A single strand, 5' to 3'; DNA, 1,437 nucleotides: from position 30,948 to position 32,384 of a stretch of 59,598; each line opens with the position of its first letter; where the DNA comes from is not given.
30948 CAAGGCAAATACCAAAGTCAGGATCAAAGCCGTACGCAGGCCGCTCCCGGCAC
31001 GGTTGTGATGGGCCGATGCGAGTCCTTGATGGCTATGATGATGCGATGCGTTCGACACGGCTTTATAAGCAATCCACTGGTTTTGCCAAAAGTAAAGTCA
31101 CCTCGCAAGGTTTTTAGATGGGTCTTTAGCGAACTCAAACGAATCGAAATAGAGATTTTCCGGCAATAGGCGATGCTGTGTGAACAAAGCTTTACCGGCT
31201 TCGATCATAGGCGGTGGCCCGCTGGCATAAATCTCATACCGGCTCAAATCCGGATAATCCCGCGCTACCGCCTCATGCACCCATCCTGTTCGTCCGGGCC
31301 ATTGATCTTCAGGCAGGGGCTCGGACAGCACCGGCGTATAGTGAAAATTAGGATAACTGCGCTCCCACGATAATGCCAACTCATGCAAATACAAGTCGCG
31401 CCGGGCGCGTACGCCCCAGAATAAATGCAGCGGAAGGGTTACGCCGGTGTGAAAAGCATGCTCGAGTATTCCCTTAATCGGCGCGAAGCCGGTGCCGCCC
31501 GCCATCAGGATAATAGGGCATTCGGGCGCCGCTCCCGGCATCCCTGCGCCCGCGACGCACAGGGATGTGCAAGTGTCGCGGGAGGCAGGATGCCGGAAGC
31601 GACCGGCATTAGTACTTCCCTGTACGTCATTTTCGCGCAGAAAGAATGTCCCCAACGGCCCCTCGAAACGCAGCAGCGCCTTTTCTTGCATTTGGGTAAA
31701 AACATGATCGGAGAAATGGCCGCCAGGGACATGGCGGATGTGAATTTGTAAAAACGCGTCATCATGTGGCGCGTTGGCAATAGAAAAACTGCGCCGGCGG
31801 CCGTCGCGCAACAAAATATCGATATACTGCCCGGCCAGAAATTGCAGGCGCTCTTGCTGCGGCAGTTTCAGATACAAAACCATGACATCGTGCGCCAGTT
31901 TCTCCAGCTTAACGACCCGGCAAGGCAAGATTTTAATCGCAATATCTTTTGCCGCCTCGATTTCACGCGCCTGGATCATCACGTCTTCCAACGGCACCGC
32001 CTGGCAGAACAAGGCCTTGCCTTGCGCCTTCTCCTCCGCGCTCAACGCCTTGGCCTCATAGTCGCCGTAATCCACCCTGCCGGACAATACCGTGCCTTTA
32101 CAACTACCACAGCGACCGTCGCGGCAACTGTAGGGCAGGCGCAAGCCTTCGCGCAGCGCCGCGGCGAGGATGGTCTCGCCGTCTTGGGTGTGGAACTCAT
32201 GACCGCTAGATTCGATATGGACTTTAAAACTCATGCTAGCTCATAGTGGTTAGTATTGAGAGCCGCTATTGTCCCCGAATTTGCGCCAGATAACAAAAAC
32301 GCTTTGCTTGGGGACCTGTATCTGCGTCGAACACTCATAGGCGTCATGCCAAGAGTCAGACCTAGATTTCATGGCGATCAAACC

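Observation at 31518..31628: A palindromic repeat element is inserted in frame inside the ferredoxin-reductase gene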

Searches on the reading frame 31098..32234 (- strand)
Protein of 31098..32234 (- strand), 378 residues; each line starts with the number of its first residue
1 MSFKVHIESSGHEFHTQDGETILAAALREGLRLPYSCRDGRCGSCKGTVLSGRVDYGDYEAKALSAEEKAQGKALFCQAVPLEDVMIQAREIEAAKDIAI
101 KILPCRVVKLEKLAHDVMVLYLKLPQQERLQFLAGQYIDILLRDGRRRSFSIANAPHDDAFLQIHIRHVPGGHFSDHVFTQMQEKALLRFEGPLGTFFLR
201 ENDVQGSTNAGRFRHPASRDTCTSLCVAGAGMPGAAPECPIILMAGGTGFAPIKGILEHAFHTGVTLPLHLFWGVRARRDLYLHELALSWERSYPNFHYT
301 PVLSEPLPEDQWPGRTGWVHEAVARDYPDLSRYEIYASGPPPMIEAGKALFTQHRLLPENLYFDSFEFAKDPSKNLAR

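Call 5: search_protein_families(library=pfam, proteins=[window:31098-32234:-], max_evalue=0.01)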
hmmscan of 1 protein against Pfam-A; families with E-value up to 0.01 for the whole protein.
window:31098-32234:- (378 aa): 4 families
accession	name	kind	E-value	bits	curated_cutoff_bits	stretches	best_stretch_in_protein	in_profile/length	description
PF00175.26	NAD_binding_1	-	6.3e-20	72.3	22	1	243-346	1-106/109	Oxidoreductase NAD-binding domain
PF00111.32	Fer2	-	4e-18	65.6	21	1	5-81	1-76/77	2Fe-2S iron-sulfur cluster binding domain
PF00970.30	FAD_binding_6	-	1.2e-16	61.3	21.1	1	105-197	2-97/99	Oxidoreductase FAD-binding domain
PF13510.11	Fer2_4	-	0.00016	22.1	22.8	1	4-41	3-40/82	2Fe-2S iron-sulfur cluster binding domain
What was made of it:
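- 31098..32234 (-): Host gene: 378-aa 2Fe-2S ferredoxin / FAD-binding / NAD-binding reductase. Sources name its orthologues CDP-6-deoxy-delta-3,4-glucoseen reductase. It lies next to czcD and hemY. Pfam Fer2, FAD_binding_6 and NAD_binding_1 all score above their cut-offs (call 5).
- On CDP-6-deoxy-delta-3,4-glucoseen reductase (AscD/E3): the host gene's label: All three Pfam domains score above their cut-offs (call 5).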

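Call 6: search_protein_families(library=ncbifam, proteins=[window:31098-32234:-], max_evalue=0.01)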
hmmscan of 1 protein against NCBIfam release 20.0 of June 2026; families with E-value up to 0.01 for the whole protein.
window:31098-32234:- (378 aa): 18 families
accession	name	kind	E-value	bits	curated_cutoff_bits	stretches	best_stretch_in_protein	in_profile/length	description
NF040810.1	BenC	equivalog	1.5e-60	205.1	430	2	16-202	17-204/333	benzoate 1,2-dioxygenase electron transfer component BenC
NF008822.0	PRK11872.1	equivalog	3e-55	187.6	402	2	14-202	17-208/341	anthranilate 1,2-dioxygenase electron transfer component AntC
NF005963.0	PRK08051.1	equivalog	4.1e-48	163.7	230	2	238-368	103-232/233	NAD(P)H-flavin reductase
NF045803.1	MethMoxFADbindMmoC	equivalog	7.3e-47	159.8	500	2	13-205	15-214/343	aromatic/alkene monooxygenase hydroxylase FAD-binding subunit MmoC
NF052252.1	flav_redu_LuxG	exception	2.7e-36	124.9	340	2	239-368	103-231/232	flavin mononucleotide reductase LuxG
TIGR01941.1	nqrF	equivalog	5.8e-30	104.5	295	2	239-366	271-403/405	NADH:ubiquinone reductase (Na(+)-transporting) subunit F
NF004317.0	PRK05713.1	equivalog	1.7e-28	99.8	338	2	10-189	7-175/312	iron-sulfur-binding ferredoxin reductase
TIGR02160.1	PA_CoA_Oxy5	hypoth_equivalog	1.6e-23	83.1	420.8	2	15-86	278-347/352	1,2-phenylacetyl-CoA epoxidase subunit PaaE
NF058606.1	GlBtMonoRdsGbcB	equivalog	4.8e-22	78.3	500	3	3-88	278-361/362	glycine betaine monooxygenase reductase subunit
NF007964.0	PRK10684.1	equivalog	2.3e-17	63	383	1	5-87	252-332/333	NADH oxidoreductase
TIGR02008.1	fdx_plant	subfamily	2.9e-14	52.6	81.15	1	5-91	5-92/97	ferredoxin [2Fe-2S]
NF009805.0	PRK13289.1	equivalog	1.1e-13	50.9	432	2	107-203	159-260/399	NO-inducible flavohemoprotein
NF041393.1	Frdxn_Halo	equivalog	6.8e-10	38.9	150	1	13-85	39-110/128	ferredoxin Fer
NF040756.1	corr_regen_AcsV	exception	6.8e-08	31.4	800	1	4-103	1-99/632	corrinoid activation/regeneration protein AcsV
NF007985.1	PRK10713.1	equivalog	1.4e-07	30.9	75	1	6-87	2-79/81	class I ribonucleotide reductase maintenance protein YfaE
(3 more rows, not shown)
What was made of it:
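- Checked: Pfam and NCBIfam profiles break at about aa 203-238 (calls 5, 6).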

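Call 12: find_homologous_proteins(query=window:31098-32234:-, max_evalue=1e-20)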
Query window:31098-32234:- (378 aa): 8000 proteins with E <= 1e-20 among 8000 candidates; the best 120 are listed.
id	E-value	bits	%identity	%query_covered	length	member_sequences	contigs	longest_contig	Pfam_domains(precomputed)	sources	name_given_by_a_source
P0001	6.4e-261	883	100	100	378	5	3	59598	PF00111.33,PF00175.27,PF00970.31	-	-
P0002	2.7e-201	687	83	100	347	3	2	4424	PF00111.33,PF00175.27,PF00970.31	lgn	-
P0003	8.6e-183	626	72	100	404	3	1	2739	PF13510.12,PF00111.33,PF00175.27,PF00970.31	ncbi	-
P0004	1.0e-162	560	67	98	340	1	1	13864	PF00111.33,PF00175.27,PF00970.31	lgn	-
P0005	1.8e-160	552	66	99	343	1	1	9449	PF00111.33,PF00175.27,PF00970.31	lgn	-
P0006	3.4e-160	551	66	98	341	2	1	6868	PF00111.33,PF00175.27,PF00970.31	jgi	jgi:CDP-4-dehydro-6-deoxyglucose reductase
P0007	3.6e-160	551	66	98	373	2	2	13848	PF00111.33,PF00175.27,PF00970.31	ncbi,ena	ncbi:MAG: CDP-6-deoxy-delta-3,4-glucoseen reductase [Pseudomonadota bacterium]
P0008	6.6e-160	550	66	98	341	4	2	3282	PF00111.33,PF00175.27,PF00970.31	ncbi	-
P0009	1.0e-159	550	65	98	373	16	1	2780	PF13510.12,PF00111.33,PF00175.27,PF00970.31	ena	-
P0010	1.7e-159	549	66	98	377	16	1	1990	PF00111.33,PF00175.27,PF00970.31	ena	-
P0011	3.1e-159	548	64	99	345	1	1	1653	PF13510.12,PF00111.33,PF00175.27,PF00970.31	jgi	-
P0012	5.2e-159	547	66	98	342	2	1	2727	PF00111.33,PF00175.27,PF00970.31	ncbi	-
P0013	1.4e-157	543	65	98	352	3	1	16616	PF00111.33,PF00175.27,PF00970.31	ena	-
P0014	1.6e-157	543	64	98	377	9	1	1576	PF00111.33,PF00175.27,PF00970.31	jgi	jgi:CDP-4-dehydro-6-deoxyglucose reductase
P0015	2.4e-157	542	65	99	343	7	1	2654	PF13510.12,PF00111.33,PF00175.27,PF00970.31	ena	-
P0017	3.7e-157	541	65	98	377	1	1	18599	PF00111.33,PF00175.27,PF00970.31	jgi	jgi:CDP-4-dehydro-6-deoxyglucose reductase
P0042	2.1e-152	526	64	98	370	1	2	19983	PF00111.33,PF00175.27,PF00970.31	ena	-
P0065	1.9e-147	509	64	98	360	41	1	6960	PF00111.33,PF00175.27,PF00970.31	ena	-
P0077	4.0e-146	505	63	98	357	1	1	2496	PF00111.33,PF00175.27,PF00970.31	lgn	-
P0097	5.6e-144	498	61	98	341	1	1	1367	PF00111.33,PF00175.27,PF00970.31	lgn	-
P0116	7.1e-143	494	60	98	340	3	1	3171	PF00111.33,PF00175.27,PF00970.31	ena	-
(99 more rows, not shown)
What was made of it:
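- The identical protein is on record from 3 contigs (call 12).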

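Call 15: find_encoding_contigs(protein=P0010, flank=10000, max_places=4)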
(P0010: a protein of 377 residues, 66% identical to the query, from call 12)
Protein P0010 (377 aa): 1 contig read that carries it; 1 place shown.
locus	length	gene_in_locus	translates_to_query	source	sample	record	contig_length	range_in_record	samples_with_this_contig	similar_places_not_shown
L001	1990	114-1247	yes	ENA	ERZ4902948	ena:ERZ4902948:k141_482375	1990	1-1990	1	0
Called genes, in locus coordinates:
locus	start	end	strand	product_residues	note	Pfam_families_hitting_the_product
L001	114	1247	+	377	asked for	PF00111:Fer2, PF00970:FAD_binding_6, PF00175:NAD_binding_1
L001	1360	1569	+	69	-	-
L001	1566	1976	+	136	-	-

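Call 16: find_encoding_contigs(protein=P0017, flank=10000, max_places=3)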
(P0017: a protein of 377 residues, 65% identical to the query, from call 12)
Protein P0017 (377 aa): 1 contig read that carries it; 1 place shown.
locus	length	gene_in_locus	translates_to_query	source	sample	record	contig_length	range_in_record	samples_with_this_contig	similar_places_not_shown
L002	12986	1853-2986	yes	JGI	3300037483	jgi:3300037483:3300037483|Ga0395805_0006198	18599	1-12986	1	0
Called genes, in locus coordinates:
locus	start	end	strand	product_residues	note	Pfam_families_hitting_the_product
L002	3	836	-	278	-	?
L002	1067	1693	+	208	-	-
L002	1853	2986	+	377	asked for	PF00111:Fer2, PF00970:FAD_binding_6, PF00175:NAD_binding_1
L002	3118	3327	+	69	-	-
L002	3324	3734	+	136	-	-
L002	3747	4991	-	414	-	PF07219:HemY_N, PF13428:TPR_14 (faint), PF14559:TPR_19 (faint)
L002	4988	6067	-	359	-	PF04375:HemX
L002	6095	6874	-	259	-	PF02602:HEM4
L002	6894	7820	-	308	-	PF01379:Porphobil_deam, PF03900:Porphobil_deamC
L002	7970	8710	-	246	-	PF00072:Response_reg, PF04397:LytTR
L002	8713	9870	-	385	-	PF06580:His_kinase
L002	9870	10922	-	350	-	PF06580:His_kinase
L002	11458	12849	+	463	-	PF00206:Lyase_1, PF14698:ASL_C2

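Call 17: find_encoding_contigs(protein=P0002, flank=10000, max_places=3)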
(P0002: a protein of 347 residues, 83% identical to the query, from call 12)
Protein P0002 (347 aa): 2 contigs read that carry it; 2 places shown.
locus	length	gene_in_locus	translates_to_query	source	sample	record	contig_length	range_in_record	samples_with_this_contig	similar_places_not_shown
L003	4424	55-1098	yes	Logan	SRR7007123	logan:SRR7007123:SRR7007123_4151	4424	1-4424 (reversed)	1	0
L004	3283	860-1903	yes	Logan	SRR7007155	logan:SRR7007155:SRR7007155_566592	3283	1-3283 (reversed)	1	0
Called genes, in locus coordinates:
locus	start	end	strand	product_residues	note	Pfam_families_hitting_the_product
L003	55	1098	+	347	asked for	PF00111:Fer2, PF00970:FAD_binding_6, PF00175:NAD_binding_1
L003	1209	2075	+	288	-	PF01545:Cation_efflux, PF16916:ZT_dimer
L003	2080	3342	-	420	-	PF07219:HemY_N, PF00515:TPR_1 (faint), PF13176:TPR_7 (faint), PF13424:TPR_12 (faint), PF13428:TPR_14 (faint), PF13432:TPR_16 (faint), PF14559:TPR_19 (faint), PF07719:TPR_2 (weak), +1 more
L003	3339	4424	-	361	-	?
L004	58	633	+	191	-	-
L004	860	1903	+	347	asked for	PF00111:Fer2, PF00970:FAD_binding_6, PF00175:NAD_binding_1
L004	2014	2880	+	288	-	PF01545:Cation_efflux, PF16916:ZT_dimer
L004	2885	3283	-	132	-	?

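Call 18: find_encoding_contigs(protein=P0003, flank=10000, max_places=3)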
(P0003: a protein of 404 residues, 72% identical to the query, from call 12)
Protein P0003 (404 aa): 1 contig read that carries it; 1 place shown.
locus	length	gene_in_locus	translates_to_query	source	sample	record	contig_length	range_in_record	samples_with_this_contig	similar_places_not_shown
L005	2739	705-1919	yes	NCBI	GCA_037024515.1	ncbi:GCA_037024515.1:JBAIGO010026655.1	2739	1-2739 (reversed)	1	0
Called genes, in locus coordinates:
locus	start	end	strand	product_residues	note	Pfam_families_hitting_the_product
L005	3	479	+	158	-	?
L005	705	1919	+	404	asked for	PF00111:Fer2, PF13510:Fer2_4 (weak), PF00970:FAD_binding_6, PF00175:NAD_binding_1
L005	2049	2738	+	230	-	?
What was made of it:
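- The source looks like an uncultured organism: the closest homologues come from metagenomes and metagenome-assembled genomes (calls 12, 17, 18).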

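Call 19: find_encoding_contigs(protein=P0007, flank=10000, max_places=3)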
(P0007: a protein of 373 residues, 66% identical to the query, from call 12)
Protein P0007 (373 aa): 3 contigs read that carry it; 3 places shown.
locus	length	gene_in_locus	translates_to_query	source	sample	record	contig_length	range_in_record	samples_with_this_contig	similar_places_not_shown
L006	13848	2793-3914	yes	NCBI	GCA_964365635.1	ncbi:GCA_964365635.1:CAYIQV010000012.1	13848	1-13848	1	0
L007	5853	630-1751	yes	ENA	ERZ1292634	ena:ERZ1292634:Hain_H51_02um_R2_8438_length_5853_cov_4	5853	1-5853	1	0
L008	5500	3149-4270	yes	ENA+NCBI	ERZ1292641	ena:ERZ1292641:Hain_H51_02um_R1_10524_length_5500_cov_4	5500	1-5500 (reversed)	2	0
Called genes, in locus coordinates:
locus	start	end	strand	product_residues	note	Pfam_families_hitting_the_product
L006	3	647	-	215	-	?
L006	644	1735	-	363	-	PF00005:ABC_tran, PF13304:AAA_21 (weak)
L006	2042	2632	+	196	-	-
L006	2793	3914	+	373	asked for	PF00111:Fer2, PF00970:FAD_binding_6, PF00175:NAD_binding_1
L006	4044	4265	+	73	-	-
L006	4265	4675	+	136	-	-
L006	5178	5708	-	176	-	PF01797:Y1_Tnp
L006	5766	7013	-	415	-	PF07219:HemY_N, PF14559:TPR_19 (faint), PF07719:TPR_2 (faint), PF13176:TPR_7 (faint), PF13428:TPR_14 (faint), PF13181:TPR_8 (faint)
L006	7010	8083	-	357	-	PF04375:HemX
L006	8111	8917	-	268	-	PF02602:HEM4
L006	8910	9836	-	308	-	PF01379:Porphobil_deam, PF03900:Porphobil_deamC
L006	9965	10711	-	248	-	PF00072:Response_reg, PF04397:LytTR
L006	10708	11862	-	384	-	PF06580:His_kinase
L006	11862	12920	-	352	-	PF06580:His_kinase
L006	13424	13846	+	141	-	?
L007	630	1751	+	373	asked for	PF00111:Fer2, PF00970:FAD_binding_6, PF00175:NAD_binding_1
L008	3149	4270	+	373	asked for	PF00111:Fer2, PF00970:FAD_binding_6, PF00175:NAD_binding_1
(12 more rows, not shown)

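Call 20: find_encoding_contigs(protein=P0042, flank=10000, max_places=3)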
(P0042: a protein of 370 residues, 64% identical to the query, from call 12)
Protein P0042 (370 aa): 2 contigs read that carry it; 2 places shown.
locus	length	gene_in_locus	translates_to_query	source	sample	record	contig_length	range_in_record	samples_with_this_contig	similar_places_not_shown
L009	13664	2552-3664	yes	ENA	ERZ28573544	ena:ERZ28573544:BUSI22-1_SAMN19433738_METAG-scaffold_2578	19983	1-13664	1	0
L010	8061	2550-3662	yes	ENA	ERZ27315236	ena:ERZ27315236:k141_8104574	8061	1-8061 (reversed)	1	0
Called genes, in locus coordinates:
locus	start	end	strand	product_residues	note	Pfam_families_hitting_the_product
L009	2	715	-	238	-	?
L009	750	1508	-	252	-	PF12679:ABC2_membrane_2, PF12698:ABC2_membrane_3, PF13346:ABC2_membrane_5 (weak)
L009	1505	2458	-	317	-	PF00005:ABC_tran, PF13304:AAA_21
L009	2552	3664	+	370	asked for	PF00111:Fer2, PF00970:FAD_binding_6, PF00175:NAD_binding_1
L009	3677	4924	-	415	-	PF07219:HemY_N, PF13424:TPR_12 (faint), PF00515:TPR_1 (faint), PF07719:TPR_2 (faint), PF13181:TPR_8 (faint), PF13428:TPR_14 (faint), PF14559:TPR_19 (faint), PF13432:TPR_16 (weak)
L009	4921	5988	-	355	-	PF04375:HemX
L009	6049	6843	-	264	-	PF02602:HEM4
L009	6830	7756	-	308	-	PF01379:Porphobil_deam, PF03900:Porphobil_deamC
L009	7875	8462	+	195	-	PF13098:Thioredoxin_2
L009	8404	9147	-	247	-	PF00072:Response_reg, PF04397:LytTR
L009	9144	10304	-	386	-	PF06580:His_kinase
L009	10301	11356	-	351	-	PF06580:His_kinase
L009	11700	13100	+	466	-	PF00206:Lyase_1, PF14698:ASL_C2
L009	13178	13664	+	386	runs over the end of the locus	PF00990:GGDEF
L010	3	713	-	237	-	?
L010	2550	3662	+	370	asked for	PF00111:Fer2, PF00970:FAD_binding_6, PF00175:NAD_binding_1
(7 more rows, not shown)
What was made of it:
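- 31098..32234 (-): Synteny with hemCDXY is conserved in relatives (calls 16-20).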

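Call 49: predict_structure(alignment_id=A2)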
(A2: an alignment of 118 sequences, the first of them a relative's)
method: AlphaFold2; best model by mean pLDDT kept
length: 378 residues; sequences in the alignment: 118
mean_pLDDT: 86.0   pTM: 0.83
mean pLDDT of the five models: 86.0, 85.5, 85.5, 84.5, 81.3
residues with pLDDT >= 90: 268; 70-90: 60; 50-70: 11; < 50: 39
segments of 3 or more residues with pLDDT < 50: 203-235, 373-378
pLDDT, mean of each block of 10 residues (from residue 1): 93 96 91 75 88 95 91 95 95 84 97 97 95 94 89 93 95 92 97 88 38 27 23 52 97 97 95 97 98 98 95 96 98 96 95 94 78 43
secondary structure, 60 per line:
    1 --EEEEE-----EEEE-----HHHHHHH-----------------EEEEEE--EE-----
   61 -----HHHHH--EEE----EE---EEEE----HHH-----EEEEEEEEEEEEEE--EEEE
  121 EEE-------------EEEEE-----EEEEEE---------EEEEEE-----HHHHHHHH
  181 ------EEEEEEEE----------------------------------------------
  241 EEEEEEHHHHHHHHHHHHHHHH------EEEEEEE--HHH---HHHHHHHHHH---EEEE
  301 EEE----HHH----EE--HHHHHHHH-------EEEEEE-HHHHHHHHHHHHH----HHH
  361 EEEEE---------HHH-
elements in order: E3-7 E13-16 H22-28 E46-51 H66-70 E73-75 E85-88 E101-114 E117-123 E137-141 E147-152 E162-167 H173-180 E187-194 E241-246 H247-262 E269-275 H284-293 E297-303 H319-326 E334-339 H341-353 E361-365
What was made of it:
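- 31098..32234 (-): AlphaFold2 mean pLDDT is 86 (call 49).
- Loop: pLDDT is below 50 for residues 203-235 in an otherwise confident model (call 49).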

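Call 51: search_protein_families(library=pfam, proteins=[L095:224-3892:-, L098:4688-5986:-], max_evalue=0.00001)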
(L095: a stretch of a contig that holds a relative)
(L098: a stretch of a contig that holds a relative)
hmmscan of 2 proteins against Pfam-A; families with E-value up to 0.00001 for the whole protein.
L095:224-3892:- (1223 aa): 5 families
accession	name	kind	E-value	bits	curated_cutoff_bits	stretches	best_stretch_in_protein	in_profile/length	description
PF02965.22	Met_synt_B12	-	7.6e-126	419.6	25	1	897-1203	1-273/273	Vitamin B12 dependent methionine synthase, activation domain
PF02574.22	S-methyl_trans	-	2.8e-89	300.2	22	1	11-284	22-283/283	Homocysteine S-methyltransferase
PF00809.28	Pterin_bind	-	2.6e-62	211.1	25.5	1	320-557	2-244/244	Pterin binding enzyme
PF02607.22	B12-binding_2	-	2.7e-24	85.6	23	1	619-690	3-73/74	B12 binding domain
PF02310.24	B12-binding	-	1.5e-22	80.1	32.1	1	706-797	1-92/121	B12 binding domain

L098:4688-5986:- (433 aa): 2 families
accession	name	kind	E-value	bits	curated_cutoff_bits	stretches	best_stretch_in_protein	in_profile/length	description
PF02769.27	AIRS_C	-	1.6e-31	110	23.1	1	248-425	2-150/156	AIR synthase related protein, C-terminal domain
PF00586.29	AIRS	-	3.2e-24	85.9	24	1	130-235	14-112/112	AIR synthase related protein, N-terminal domain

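Call 52: find_encoding_contigs(protein=P0116, flank=3000, max_places=1)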
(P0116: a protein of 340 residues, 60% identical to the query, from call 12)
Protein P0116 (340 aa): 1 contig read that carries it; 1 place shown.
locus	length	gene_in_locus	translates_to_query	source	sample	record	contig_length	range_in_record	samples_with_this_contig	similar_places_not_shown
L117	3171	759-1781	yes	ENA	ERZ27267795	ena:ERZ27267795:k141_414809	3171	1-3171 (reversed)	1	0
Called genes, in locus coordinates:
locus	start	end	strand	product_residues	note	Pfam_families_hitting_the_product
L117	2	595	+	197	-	?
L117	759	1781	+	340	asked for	PF00111:Fer2, PF00970:FAD_binding_6, PF00175:NAD_binding_1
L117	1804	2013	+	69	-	-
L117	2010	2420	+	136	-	-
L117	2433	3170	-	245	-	?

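Call 53: find_encoding_contigs(protein=P0065, flank=3000, max_places=1)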
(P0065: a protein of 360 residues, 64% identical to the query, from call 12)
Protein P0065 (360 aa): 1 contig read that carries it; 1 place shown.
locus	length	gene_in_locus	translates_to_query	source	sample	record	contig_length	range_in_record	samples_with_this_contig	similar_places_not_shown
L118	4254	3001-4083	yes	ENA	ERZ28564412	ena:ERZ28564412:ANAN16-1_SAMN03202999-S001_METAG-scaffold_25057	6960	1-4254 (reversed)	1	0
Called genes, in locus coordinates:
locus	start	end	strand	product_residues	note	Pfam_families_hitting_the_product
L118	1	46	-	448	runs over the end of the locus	PF23357:DUF7088, PF23355:IFT52_GIFT (faint), PF09822:ABC_transp_aux, PF14258:DUF4350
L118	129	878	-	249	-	PF01061:ABC2_membrane (weak), PF12679:ABC2_membrane_2, PF13346:ABC2_membrane_5 (weak), PF12698:ABC2_membrane_3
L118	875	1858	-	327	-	PF00005:ABC_tran, PF13304:AAA_21 (weak)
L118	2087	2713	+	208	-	-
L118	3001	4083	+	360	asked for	PF00111:Fer2, PF00970:FAD_binding_6, PF00175:NAD_binding_1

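Call 54: find_encoding_contigs(protein=P0097, flank=3000, max_places=1)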
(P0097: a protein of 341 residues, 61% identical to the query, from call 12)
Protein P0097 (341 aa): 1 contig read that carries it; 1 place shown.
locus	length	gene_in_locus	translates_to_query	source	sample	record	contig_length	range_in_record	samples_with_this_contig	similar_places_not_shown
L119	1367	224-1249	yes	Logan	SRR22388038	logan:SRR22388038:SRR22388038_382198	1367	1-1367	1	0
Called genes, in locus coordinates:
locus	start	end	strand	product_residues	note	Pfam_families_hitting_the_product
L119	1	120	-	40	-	?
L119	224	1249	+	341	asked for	PF00111:Fer2, PF00970:FAD_binding_6, PF00175:NAD_binding_1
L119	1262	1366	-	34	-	?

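Call 55: find_encoding_contigs(protein=P0077, flank=3000, max_places=1)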
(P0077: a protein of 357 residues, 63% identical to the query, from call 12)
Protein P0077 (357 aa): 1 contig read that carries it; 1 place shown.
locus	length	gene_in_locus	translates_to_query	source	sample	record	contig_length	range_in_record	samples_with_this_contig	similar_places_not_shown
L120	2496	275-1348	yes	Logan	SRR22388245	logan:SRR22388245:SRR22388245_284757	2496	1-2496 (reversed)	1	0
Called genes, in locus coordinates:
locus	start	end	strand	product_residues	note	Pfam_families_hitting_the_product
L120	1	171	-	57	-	?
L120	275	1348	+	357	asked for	PF00111:Fer2, PF00970:FAD_binding_6, PF00175:NAD_binding_1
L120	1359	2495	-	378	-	?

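Call 59: search_protein_families(library=pfam, proteins=[L097:4211-5023:+], max_evalue=0.0001)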
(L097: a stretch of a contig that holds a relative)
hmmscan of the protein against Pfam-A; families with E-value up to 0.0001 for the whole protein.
L097:4211-5023:+ (271 aa): 1 family
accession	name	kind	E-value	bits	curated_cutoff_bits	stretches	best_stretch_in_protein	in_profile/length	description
PF00300.27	His_Phos_1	-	9.8e-53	179.1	21.7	1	72-265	1-193/194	Histidine phosphatase superfamily (branch 1)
